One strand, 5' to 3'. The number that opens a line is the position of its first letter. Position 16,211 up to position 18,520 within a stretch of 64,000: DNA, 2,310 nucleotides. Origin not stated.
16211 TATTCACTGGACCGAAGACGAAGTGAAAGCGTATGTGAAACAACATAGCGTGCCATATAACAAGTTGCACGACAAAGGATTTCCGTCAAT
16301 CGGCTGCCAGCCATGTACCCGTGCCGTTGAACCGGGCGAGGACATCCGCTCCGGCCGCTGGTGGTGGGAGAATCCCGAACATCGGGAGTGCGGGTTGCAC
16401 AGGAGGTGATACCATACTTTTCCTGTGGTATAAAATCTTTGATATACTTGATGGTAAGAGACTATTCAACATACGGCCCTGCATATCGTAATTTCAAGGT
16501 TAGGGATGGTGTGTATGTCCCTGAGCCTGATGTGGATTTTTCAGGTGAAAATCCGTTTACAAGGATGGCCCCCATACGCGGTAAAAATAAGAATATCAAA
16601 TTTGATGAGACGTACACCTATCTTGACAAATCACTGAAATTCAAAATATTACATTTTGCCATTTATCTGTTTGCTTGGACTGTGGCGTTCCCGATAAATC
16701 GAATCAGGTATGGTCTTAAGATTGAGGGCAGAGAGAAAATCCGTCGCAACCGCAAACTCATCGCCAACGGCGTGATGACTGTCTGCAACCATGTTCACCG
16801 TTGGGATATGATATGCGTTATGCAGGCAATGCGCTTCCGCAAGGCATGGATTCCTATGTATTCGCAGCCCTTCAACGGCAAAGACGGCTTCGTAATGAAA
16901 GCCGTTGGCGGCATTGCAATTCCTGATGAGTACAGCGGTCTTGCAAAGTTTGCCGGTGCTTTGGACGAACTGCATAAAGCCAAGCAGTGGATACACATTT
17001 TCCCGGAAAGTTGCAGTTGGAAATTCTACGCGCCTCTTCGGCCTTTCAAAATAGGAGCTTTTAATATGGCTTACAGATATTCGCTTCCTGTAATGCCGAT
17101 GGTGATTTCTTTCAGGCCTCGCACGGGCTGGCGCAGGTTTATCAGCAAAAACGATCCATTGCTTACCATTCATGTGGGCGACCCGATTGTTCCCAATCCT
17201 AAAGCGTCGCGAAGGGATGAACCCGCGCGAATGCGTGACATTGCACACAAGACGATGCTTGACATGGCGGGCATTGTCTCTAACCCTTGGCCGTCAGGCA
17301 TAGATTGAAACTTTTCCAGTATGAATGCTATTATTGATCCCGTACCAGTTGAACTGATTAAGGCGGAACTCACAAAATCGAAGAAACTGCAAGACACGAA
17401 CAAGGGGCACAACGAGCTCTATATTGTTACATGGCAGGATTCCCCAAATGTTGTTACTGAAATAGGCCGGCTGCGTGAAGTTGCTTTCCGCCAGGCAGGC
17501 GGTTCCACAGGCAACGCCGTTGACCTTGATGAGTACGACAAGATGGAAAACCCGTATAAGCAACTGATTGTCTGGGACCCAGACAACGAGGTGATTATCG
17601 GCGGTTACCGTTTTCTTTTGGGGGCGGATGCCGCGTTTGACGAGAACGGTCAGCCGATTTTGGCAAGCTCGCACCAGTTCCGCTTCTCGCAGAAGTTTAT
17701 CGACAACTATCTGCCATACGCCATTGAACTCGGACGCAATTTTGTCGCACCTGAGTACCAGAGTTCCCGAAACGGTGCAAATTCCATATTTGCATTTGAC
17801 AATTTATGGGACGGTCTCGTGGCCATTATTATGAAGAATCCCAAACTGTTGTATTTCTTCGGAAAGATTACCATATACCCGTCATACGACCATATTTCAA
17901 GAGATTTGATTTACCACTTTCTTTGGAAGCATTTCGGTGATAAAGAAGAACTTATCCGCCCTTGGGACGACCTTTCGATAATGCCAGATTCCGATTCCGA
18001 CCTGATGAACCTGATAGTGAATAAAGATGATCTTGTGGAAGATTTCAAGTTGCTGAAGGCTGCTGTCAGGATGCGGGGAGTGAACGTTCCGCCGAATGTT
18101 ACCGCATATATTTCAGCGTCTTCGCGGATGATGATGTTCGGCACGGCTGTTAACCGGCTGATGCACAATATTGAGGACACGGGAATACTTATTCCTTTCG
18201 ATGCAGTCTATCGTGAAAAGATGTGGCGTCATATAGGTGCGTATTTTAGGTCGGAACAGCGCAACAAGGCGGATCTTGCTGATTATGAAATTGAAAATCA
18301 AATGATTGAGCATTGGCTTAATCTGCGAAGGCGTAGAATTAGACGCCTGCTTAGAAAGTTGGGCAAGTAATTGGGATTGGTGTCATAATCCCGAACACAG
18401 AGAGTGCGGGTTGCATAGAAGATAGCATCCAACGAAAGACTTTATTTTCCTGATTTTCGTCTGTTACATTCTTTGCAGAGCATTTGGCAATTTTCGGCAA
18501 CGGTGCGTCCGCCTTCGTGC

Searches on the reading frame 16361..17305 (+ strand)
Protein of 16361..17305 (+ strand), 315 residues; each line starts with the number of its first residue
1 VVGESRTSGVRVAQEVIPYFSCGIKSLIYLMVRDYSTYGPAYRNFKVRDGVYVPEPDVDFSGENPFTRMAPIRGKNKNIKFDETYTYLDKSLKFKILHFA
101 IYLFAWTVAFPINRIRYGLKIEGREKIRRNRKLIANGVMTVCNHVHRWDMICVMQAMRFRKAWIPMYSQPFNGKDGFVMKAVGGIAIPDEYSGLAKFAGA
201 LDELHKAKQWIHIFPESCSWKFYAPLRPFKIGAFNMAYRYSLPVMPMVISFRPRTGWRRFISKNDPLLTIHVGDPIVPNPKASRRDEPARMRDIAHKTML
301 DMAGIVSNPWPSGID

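Call 50: search_protein_families(library=pfam, proteins=[window:16361-17305:+], max_evalue=1)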
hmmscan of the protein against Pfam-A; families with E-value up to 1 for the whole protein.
window:16361-17305:+ (315 aa): 2 families
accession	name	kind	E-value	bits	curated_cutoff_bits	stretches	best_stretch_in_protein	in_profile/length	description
PF01553.26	Acyltransferase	-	6.1e-12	45.9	23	1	120-250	3-132/132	Acyltransferase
PF03279.18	Lip_A_acyltrans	-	0.004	16.8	22.3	1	103-154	89-139/295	Bacterial lipid A biosynthesis acyltransferase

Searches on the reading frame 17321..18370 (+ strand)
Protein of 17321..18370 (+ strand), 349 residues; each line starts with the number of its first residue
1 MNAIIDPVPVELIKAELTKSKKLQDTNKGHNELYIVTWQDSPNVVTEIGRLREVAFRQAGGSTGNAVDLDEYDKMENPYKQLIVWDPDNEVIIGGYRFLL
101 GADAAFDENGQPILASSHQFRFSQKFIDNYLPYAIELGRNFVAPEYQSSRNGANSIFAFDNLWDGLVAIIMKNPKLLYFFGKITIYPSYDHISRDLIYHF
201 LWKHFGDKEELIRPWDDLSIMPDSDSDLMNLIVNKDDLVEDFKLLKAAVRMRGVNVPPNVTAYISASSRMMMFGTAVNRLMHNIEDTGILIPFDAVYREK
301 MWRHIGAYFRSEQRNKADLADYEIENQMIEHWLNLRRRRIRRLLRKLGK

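Call 48: find_encoding_contigs(protein=window:17321-18370:+, flank=6000, max_places=8)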
Protein window:17321-18370:+ (349 aa): 11 contigs read that carry it; 5 places shown.
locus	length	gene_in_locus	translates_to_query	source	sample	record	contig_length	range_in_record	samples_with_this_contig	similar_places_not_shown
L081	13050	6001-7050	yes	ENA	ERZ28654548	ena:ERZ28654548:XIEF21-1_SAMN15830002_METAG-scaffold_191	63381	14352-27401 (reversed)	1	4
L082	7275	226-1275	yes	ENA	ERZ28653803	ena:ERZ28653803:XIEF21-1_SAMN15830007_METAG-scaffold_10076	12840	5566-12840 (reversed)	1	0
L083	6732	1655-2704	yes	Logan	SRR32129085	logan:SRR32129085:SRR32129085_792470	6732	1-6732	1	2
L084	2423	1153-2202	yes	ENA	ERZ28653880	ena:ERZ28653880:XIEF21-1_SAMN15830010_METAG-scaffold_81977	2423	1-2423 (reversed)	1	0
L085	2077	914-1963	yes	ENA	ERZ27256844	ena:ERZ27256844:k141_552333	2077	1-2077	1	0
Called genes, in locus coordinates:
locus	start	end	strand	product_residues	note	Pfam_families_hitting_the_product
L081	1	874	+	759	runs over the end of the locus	PF13306:LRR_5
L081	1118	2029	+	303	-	PF13310:Virulence_RhuM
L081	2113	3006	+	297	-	PF01507:PAPS_reduct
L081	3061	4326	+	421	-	PF00009:GTP_EFTU, PF01926:MMR_HSR1 (weak), PF03144:GTP_EFTU_D2, PF22594:GTP-eEF1A_C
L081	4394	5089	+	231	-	PF01507:PAPS_reduct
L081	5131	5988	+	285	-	PF01553:Acyltransferase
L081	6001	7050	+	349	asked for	PF13444:Acetyltransf_5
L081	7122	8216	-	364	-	PF03235:GmrSD_N, PF01844:HNH, PF14279:HNH_5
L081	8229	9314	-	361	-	PF13651:EcoRI_methylase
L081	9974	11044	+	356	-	PF07396:Porin_O_P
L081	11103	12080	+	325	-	PF12849:PBP_like_2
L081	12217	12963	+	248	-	PF04909:Amidohydro_2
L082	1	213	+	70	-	?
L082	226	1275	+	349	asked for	PF13444:Acetyltransf_5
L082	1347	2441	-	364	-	PF03235:GmrSD_N, PF01844:HNH, PF14279:HNH_5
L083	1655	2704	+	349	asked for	PF13444:Acetyltransf_5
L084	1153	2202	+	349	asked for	PF13444:Acetyltransf_5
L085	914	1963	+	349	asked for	PF13444:Acetyltransf_5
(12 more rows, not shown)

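Call 50: search_protein_families(library=pfam, proteins=[window:17321-18367:+], max_evalue=1)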
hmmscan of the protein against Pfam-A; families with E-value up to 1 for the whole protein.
window:17321-18367:+ (349 aa): 1 family
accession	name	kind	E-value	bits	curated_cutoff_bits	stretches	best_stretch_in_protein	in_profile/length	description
PF13444.12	Acetyltransf_5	-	1.6e-12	48.5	22.4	1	51-150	1-95/102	Acetyltransferase (GNAT) domain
